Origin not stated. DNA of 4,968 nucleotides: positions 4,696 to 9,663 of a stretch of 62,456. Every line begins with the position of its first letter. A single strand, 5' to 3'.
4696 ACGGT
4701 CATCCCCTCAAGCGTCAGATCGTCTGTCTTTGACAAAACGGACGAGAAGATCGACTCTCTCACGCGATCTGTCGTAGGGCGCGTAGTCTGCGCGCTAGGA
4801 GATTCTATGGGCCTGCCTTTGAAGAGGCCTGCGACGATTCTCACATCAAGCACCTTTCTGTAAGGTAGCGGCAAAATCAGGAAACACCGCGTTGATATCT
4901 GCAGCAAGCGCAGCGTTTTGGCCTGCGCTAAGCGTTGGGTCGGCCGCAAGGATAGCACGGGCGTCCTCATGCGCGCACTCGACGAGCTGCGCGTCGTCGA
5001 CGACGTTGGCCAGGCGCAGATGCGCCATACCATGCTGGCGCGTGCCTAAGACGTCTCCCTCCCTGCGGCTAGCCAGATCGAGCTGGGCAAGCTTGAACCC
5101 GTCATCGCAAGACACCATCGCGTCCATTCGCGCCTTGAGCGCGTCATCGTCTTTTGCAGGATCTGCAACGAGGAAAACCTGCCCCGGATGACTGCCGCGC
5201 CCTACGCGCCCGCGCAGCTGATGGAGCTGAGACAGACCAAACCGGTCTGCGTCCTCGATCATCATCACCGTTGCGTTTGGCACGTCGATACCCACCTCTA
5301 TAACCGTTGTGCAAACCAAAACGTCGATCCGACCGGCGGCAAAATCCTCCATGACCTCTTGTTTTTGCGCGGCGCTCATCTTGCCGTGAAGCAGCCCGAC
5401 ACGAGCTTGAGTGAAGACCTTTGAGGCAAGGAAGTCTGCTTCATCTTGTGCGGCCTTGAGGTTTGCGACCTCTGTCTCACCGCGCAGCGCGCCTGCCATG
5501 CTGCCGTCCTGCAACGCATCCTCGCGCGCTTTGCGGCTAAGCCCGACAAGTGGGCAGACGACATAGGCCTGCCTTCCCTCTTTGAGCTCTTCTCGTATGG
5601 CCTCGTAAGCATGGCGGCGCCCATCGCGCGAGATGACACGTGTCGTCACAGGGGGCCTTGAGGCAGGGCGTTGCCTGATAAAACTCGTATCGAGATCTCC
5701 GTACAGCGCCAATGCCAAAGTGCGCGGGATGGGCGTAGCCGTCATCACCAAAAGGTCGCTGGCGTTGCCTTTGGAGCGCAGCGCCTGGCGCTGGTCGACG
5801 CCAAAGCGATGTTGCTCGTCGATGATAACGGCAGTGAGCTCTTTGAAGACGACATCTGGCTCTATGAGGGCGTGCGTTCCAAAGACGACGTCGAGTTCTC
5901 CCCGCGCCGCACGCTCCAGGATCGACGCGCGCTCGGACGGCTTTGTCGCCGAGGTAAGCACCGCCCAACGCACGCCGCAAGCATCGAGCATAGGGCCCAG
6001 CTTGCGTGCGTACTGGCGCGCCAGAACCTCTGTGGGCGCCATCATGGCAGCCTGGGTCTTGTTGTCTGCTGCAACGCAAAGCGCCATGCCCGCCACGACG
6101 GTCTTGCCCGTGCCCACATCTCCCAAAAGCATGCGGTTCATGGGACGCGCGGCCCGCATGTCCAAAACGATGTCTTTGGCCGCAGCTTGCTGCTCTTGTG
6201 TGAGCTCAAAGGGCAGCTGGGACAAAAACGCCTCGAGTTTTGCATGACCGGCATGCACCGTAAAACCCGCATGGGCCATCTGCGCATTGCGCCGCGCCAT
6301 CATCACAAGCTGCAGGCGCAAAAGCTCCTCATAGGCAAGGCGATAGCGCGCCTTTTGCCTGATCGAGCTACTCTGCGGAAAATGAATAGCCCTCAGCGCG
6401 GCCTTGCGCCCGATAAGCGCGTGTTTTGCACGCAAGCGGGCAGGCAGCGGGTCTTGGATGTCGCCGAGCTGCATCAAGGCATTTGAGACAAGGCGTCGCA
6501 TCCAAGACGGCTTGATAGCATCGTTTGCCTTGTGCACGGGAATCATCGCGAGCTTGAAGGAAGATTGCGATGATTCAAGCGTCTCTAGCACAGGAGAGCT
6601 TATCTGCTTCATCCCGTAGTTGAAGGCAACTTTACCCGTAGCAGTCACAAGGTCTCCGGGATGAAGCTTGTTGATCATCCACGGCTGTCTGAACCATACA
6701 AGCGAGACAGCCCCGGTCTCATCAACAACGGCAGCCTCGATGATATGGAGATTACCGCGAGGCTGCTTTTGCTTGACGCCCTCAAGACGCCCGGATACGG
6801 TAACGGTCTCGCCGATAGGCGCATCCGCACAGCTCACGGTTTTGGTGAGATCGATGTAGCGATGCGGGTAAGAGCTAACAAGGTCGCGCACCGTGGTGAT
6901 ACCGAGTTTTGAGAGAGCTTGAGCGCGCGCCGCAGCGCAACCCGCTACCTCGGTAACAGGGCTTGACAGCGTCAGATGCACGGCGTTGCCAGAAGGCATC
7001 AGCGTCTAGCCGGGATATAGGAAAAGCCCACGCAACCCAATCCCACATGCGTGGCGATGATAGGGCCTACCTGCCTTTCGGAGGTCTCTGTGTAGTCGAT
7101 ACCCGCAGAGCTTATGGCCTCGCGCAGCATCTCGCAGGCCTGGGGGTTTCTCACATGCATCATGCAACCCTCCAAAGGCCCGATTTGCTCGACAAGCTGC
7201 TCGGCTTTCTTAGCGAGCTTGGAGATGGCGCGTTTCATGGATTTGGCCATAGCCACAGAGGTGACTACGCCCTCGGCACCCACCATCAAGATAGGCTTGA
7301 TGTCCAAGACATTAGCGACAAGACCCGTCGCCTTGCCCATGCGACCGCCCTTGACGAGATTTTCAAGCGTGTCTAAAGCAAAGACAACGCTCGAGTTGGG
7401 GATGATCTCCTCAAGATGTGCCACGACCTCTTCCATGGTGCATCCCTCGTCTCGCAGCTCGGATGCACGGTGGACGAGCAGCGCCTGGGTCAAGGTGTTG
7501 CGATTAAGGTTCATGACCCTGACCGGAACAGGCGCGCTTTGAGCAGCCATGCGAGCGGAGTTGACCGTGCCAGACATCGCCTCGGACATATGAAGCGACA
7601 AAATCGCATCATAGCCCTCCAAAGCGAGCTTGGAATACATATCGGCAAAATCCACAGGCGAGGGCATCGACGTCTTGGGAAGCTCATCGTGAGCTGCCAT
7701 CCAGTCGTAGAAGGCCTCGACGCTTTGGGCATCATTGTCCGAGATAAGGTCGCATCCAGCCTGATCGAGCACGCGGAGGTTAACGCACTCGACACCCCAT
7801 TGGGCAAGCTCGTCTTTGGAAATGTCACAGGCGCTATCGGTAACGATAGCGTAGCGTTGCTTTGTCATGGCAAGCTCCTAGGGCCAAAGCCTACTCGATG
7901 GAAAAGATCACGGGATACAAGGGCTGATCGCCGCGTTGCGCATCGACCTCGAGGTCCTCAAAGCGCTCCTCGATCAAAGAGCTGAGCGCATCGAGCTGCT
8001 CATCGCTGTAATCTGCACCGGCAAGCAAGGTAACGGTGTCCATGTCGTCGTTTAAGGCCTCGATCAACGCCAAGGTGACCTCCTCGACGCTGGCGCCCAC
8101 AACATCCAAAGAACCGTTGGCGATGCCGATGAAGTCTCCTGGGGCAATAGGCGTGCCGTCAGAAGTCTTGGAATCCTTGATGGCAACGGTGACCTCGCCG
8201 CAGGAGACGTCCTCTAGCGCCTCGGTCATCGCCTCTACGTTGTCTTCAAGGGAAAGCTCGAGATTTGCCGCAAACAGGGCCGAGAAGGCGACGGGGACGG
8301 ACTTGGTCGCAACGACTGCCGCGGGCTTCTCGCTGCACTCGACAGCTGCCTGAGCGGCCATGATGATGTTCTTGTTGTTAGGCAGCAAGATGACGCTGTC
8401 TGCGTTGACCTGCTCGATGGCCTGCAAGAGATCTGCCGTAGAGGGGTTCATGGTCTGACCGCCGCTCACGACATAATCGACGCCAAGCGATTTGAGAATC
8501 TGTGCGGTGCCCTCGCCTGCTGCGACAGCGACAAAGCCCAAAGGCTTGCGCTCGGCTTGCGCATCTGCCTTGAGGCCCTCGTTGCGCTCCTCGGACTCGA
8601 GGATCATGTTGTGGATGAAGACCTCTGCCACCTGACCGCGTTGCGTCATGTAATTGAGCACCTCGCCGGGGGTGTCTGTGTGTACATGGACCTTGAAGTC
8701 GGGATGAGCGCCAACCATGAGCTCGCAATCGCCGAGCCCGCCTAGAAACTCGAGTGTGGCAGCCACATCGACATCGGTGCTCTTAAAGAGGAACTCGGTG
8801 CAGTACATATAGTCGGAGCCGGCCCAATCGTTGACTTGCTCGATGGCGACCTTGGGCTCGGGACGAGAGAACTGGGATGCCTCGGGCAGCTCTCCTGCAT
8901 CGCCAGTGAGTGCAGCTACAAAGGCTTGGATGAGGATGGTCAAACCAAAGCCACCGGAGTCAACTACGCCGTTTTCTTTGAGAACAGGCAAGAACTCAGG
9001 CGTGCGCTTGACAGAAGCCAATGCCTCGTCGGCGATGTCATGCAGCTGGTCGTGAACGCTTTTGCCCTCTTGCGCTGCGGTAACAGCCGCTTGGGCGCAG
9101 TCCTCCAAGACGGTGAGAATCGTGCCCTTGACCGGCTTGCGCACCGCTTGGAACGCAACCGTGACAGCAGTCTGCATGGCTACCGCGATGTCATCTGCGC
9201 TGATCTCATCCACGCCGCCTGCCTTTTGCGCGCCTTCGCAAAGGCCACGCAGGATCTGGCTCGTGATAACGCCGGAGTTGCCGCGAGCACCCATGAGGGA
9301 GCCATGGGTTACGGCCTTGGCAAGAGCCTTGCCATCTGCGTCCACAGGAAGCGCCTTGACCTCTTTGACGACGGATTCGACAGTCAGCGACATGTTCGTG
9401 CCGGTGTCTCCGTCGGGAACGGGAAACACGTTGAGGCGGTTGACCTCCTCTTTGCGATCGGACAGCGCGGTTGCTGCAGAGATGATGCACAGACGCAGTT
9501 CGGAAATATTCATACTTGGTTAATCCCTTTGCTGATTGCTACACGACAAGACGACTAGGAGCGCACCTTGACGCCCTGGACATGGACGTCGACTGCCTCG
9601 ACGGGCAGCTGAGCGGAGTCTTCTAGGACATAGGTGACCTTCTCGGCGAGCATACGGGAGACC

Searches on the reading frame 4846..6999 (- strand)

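Call 20: search_protein_families(library=pfam, proteins=[window:4846-6999:-], max_evalue=0.00001)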
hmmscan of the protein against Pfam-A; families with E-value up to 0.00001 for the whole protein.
window:4846-6999:- (717 aa): 6 families
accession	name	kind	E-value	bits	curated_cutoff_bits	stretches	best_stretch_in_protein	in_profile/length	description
PF00271.37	Helicase_C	-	9.6e-24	84.2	23.5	1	521-601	31-108/110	Helicase conserved C-terminal domain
PF17191.10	RecG_wedge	-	5.1e-20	72.1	23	1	22-175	9-159/162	RecG wedge domain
PF00270.35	DEAD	-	3e-19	69.8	26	1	270-427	4-163/167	DEAD/DEAH box helicase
PF19833.4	RecG_dom3_C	-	1.5e-11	44.6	26.8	1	632-702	2-73/87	ATP-dependent DNA helicase RecG, domain 3, C-terminal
PF04851.21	ResIII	-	2.2e-07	31.4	22.5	1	265-423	3-162/164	Type III restriction enzyme, res subunit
PF01336.31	tRNA_anti-codon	-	2.3e-06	27.9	27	1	66-135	1-69/75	OB-fold nucleic acid binding domain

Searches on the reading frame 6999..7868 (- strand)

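Call 20: search_protein_families(library=pfam, proteins=[window:6999-7868:-], max_evalue=0.00001)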
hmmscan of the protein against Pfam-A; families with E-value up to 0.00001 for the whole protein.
window:6999-7868:- (289 aa): 1 family
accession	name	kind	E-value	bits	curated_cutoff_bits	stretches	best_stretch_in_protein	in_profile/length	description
PF02645.21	DegV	-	2.3e-70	237.5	27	1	7-286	3-279/280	Uncharacterised protein, DegV family COG1307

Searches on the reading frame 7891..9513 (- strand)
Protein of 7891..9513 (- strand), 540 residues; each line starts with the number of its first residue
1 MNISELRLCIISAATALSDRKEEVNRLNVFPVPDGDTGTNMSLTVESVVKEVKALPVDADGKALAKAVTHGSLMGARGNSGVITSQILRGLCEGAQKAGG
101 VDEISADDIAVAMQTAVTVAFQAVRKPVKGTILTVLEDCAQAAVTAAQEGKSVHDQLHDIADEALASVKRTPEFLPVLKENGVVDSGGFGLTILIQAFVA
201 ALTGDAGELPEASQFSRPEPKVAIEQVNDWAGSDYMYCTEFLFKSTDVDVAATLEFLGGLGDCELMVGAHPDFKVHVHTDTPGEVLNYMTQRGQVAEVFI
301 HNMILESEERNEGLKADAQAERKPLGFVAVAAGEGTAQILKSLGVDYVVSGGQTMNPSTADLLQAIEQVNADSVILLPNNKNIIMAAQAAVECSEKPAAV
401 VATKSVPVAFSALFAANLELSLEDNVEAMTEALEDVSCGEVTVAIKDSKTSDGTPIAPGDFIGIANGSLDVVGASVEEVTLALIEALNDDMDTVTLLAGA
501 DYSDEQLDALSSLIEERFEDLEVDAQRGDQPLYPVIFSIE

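Call 20: search_protein_families(library=pfam, proteins=[window:7891-9513:-], max_evalue=0.00001)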
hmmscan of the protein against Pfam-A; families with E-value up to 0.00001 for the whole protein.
window:7891-9513:- (540 aa): 3 families
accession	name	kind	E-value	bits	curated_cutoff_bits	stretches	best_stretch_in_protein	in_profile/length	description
PF13684.11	FakA-like_C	-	1.2e-73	247.5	23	1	326-540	1-216/216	Fatty acid kinase subunit A-like, C-terminal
PF02734.22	Dak2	-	9.2e-36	123.8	27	1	31-199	1-173/174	DAK2 domain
PF21645.3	FakA-like_M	-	4.4e-20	71.7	24.9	1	235-309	2-79/80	Fatty acid kinase subunit A-like, middle domain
